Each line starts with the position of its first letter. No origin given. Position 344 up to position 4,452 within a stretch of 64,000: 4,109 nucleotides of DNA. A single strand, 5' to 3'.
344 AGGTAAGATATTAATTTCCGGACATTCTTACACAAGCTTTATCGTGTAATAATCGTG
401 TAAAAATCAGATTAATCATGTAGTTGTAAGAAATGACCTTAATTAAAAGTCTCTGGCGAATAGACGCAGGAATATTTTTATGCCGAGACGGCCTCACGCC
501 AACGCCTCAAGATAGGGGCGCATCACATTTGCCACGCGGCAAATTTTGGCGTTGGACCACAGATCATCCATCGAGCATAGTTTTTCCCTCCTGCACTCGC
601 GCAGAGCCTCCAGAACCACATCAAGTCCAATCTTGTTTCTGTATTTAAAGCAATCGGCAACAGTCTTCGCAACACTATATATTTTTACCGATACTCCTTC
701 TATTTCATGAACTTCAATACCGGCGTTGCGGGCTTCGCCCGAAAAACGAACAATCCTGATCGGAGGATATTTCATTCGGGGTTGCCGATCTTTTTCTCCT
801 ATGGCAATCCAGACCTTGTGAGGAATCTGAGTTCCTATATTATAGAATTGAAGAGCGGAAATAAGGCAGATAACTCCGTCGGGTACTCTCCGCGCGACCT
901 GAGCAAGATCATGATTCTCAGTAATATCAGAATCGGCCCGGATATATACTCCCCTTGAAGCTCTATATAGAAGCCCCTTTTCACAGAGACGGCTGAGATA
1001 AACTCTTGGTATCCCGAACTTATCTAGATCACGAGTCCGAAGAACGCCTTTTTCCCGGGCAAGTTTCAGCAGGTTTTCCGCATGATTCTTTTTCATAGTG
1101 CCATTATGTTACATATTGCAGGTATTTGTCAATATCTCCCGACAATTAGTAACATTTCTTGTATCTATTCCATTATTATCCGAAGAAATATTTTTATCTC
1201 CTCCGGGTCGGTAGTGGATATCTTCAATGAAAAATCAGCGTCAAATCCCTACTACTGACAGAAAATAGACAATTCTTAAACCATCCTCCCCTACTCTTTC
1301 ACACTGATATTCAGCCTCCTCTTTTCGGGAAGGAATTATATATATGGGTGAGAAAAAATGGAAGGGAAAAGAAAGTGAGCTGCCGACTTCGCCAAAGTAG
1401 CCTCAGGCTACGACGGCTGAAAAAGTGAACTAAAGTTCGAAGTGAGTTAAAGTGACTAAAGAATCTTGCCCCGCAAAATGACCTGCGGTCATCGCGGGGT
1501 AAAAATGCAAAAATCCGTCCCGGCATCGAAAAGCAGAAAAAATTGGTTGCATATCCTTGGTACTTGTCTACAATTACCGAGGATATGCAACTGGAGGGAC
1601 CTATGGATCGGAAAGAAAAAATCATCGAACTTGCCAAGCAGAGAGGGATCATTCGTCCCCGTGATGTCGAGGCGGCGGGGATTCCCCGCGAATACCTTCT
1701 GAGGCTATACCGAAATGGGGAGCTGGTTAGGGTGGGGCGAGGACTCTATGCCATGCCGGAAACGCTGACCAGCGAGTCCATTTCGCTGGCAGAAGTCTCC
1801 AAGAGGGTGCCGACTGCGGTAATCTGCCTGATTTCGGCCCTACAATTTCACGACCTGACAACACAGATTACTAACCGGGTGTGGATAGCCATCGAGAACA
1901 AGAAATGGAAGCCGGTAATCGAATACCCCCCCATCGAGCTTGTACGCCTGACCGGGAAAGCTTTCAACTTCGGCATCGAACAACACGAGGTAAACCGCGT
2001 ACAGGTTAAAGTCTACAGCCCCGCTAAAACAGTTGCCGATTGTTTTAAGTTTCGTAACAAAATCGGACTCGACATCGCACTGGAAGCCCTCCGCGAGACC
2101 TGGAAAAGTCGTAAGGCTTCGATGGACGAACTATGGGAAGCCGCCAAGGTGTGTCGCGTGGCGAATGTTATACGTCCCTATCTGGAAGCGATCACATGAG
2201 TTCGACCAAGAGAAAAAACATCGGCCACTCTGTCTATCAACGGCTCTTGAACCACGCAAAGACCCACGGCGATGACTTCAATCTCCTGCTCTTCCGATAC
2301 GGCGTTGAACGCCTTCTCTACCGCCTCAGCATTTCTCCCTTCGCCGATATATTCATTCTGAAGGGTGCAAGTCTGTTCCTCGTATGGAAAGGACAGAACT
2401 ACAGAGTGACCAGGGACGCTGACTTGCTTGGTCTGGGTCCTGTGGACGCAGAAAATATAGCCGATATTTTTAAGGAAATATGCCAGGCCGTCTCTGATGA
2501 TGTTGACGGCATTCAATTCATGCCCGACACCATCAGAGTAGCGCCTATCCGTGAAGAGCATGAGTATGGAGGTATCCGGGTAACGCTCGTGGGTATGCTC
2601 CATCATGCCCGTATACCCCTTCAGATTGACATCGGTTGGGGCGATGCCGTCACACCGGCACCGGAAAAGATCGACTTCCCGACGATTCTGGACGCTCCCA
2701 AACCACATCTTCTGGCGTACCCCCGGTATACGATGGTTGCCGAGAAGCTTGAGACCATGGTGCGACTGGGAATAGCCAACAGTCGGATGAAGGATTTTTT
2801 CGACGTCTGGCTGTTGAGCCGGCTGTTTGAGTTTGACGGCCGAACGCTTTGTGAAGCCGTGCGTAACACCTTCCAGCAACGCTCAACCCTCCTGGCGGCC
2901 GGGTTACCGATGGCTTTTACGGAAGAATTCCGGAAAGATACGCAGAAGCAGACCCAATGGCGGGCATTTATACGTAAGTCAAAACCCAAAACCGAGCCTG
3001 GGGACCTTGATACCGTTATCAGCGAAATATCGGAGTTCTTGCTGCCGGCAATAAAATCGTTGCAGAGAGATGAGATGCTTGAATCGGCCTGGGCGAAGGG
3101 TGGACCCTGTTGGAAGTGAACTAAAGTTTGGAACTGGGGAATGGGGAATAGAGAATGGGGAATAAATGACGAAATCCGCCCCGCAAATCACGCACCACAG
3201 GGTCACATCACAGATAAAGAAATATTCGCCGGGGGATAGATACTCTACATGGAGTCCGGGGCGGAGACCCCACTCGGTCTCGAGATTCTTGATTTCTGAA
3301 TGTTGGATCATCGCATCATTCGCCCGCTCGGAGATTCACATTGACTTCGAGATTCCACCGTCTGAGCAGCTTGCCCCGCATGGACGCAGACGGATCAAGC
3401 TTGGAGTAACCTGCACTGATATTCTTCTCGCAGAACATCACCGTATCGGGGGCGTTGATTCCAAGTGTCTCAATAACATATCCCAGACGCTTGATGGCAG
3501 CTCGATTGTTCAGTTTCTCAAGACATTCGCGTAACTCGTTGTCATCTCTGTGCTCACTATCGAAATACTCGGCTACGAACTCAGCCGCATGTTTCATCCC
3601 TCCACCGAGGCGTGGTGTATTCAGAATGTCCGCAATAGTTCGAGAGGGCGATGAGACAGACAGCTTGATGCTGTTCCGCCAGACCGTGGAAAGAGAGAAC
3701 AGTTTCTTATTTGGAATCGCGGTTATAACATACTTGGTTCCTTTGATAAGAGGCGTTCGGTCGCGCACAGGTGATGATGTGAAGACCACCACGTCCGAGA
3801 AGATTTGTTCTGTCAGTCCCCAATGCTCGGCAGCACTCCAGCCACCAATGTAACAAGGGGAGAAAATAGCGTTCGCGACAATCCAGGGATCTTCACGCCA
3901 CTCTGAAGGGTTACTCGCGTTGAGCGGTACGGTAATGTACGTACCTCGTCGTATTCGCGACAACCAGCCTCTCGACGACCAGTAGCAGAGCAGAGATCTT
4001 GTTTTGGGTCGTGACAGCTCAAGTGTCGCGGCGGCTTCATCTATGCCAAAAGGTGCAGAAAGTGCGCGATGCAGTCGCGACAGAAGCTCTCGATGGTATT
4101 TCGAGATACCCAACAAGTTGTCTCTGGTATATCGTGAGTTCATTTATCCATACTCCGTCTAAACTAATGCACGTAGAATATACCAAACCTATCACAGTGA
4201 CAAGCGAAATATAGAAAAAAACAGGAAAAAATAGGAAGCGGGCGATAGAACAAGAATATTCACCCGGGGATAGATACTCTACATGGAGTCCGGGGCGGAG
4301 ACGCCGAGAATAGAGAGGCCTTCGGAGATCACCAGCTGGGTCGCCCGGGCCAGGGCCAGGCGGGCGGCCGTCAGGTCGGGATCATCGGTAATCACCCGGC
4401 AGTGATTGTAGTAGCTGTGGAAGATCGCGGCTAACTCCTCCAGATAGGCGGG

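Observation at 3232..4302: A 1-kb mini-island bounded by a 37-bp duplication of the argS 3' end that cuts a toxin gene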

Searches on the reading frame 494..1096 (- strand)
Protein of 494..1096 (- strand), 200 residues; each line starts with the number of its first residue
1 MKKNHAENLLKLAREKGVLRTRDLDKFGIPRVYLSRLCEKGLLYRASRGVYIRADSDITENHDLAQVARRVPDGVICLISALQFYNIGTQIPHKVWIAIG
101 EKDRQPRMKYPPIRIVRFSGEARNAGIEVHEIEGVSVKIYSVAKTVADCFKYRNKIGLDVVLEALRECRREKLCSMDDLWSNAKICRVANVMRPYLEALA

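Call 10: search_protein_families(library=pfam, proteins=[window:494-1096:-], max_evalue=0.01)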
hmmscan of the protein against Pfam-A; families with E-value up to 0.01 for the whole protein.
window:494-1096:- (200 aa): 2 families
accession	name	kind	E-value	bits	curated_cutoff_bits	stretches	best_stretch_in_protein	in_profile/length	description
PF13338.12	AbiEi_4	-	4.1e-14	52.8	25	1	9-53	3-48/49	Transcriptional regulator, AbiEi antitoxin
PF17194.10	AbiEi_3_N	-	0.00051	20.5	26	1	6-84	5-84/93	Transcriptional regulator, AbiEi antitoxin N-terminal domain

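Call 47: find_homologous_proteins(query=window:494-1096:-, max_evalue=1e-40)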
Query window:494-1096:- (200 aa): 7821 proteins with E <= 1e-40 among 8000 candidates; the best 120 are listed.
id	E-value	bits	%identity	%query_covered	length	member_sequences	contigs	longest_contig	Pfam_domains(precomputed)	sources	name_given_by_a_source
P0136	3.4e-123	426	94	100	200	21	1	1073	PF13338.13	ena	-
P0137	1.6e-120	418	90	100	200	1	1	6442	PF13338.13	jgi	jgi:predicted transcriptional regulator of viral defense system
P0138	7.2e-120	416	92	100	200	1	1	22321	PF13338.13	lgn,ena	-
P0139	1.0e-108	379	96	90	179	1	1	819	PF13338.13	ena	-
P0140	3.7e-87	309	67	100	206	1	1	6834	PF13338.13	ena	-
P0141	2.5e-86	306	66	100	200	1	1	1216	PF13338.13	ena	-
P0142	2.4e-85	303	66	100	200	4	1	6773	PF13338.13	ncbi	ncbi:MAG: type IV toxin-antitoxin system AbiEi family antitoxin domain-containing protein [PVC group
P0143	5.3e-85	302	63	100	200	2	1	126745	PF13338.13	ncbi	-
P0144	8.5e-83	295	62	100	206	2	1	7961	PF13338.13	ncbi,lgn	-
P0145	9.5e-82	291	65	99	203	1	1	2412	PF13338.13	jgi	-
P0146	8.6e-81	288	63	99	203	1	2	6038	PF13338.13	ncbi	-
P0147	1.4e-80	287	65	98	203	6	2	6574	PF13338.13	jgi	jgi:predicted transcriptional regulator of viral defense system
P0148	2.1e-80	287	63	100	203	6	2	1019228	PF13338.13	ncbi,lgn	ncbi:MAG: type IV toxin-antitoxin system AbiEi family antitoxin domain-containing protein [Candidatu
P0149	2.2e-80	287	63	100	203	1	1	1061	PF13338.13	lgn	-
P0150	2.2e-80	287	65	99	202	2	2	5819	PF13338.13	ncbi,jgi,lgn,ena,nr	ncbi:MAG: type IV toxin-antitoxin system AbiEi family antitoxin domain-containing protein [Desulfoba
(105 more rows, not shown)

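Call 48: find_encoding_contigs(protein=P0138, flank=6000, max_places=3)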
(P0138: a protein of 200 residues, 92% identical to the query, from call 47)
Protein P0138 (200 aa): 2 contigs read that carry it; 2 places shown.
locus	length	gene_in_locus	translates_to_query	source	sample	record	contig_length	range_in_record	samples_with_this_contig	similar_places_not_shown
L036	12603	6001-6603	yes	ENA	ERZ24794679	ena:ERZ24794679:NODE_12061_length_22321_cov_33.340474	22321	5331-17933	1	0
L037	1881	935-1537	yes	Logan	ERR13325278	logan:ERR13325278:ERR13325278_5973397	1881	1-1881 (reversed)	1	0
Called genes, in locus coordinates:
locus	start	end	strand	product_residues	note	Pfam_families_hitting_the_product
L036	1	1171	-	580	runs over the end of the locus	PF01855:POR_N, PF02775:TPP_enzyme_C, PF12797:Fer4_2 (faint), PF00037:Fer4 (faint), PF13237:Fer4_10 (faint)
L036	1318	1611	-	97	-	-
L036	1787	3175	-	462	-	PF00291:PALP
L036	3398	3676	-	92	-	PF01371:Trp_repressor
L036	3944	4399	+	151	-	-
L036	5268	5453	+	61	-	-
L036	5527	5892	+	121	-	-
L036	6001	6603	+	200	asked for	PF13338:AbiEi_4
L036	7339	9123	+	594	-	PF00884:Sulfatase, PF16347:SGSH_C (faint)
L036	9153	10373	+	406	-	PF04055:Radical_SAM, PF13186:SPASM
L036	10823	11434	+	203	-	-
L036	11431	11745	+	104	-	PF08843:AbiEii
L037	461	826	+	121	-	-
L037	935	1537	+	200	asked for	PF13338:AbiEi_4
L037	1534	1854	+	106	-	-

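Call 49: find_encoding_contigs(protein=P0137, flank=6000, max_places=3)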
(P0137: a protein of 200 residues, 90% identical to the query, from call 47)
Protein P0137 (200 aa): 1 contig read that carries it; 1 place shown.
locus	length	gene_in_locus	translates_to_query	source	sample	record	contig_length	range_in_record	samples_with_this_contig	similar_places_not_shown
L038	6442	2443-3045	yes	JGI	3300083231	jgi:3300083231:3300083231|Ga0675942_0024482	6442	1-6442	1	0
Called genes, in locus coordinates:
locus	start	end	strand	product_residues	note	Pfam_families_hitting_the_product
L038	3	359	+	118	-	?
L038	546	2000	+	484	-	PF00474:SSF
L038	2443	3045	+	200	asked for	PF13338:AbiEi_4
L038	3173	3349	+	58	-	-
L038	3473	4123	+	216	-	-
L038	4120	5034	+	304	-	PF08843:AbiEii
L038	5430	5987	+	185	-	PF10543:ORF6N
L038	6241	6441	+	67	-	?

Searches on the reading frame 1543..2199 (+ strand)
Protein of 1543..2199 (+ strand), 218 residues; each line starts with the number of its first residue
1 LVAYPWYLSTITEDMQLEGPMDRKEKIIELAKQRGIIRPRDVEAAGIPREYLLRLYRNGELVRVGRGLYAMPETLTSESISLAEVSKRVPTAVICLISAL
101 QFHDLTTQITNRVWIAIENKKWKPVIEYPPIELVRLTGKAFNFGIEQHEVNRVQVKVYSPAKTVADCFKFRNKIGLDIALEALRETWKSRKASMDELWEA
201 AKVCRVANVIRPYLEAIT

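Call 10: search_protein_families(library=pfam, proteins=[window:1543-2199:+], max_evalue=0.01)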
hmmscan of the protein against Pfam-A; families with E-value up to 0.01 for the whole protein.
window:1543-2199:+ (218 aa): 1 family
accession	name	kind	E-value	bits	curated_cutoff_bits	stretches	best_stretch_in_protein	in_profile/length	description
PF13338.12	AbiEi_4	-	1.9e-15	57.1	25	1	25-72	1-49/49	Transcriptional regulator, AbiEi antitoxin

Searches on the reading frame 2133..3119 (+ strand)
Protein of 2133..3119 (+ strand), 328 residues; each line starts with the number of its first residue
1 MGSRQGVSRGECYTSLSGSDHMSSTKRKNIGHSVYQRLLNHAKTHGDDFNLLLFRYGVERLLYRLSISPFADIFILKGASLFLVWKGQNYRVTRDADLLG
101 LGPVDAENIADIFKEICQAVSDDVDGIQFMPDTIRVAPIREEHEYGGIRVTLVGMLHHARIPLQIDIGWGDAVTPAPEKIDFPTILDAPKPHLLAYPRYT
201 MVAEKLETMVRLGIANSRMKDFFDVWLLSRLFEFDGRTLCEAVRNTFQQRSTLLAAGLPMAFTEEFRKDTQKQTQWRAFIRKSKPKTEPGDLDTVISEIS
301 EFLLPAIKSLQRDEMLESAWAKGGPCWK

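Call 10: search_protein_families(library=pfam, proteins=[window:2133-3119:+], max_evalue=0.01)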
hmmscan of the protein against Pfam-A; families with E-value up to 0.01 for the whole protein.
window:2133-3119:+ (328 aa): 1 family
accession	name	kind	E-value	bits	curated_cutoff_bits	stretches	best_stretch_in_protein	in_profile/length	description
PF08843.17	AbiEii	-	1.7e-42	146.5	22.5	1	60-295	1-235/238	Nucleotidyl transferase AbiEii toxin, Type IV TA system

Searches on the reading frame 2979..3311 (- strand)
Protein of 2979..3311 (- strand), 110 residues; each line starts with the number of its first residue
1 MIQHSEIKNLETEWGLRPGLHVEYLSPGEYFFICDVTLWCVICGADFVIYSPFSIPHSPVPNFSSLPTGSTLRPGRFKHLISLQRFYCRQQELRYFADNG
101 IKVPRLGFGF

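Call 10: search_protein_families(library=pfam, proteins=[window:2979-3311:-], max_evalue=0.01)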
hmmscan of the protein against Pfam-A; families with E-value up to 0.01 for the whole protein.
window:2979-3311:- (110 aa): 0 families

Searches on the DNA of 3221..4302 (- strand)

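Call 70: search_dna_similar(query=window:3221-4302:-, collection=plasmids, mode=distant, max_rows=8)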
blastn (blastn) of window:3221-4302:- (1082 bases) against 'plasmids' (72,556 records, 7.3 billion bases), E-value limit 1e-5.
No match.

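Call 71: search_dna_similar(query=window:3221-4302:-, collection=phages, mode=distant, max_rows=8)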
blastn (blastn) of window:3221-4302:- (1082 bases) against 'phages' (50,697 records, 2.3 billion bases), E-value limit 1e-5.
No match.
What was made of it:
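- Tried and rejected: Plasmid and phage records: no DNA match to the 1.08-kb unit (calls 70, 71).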
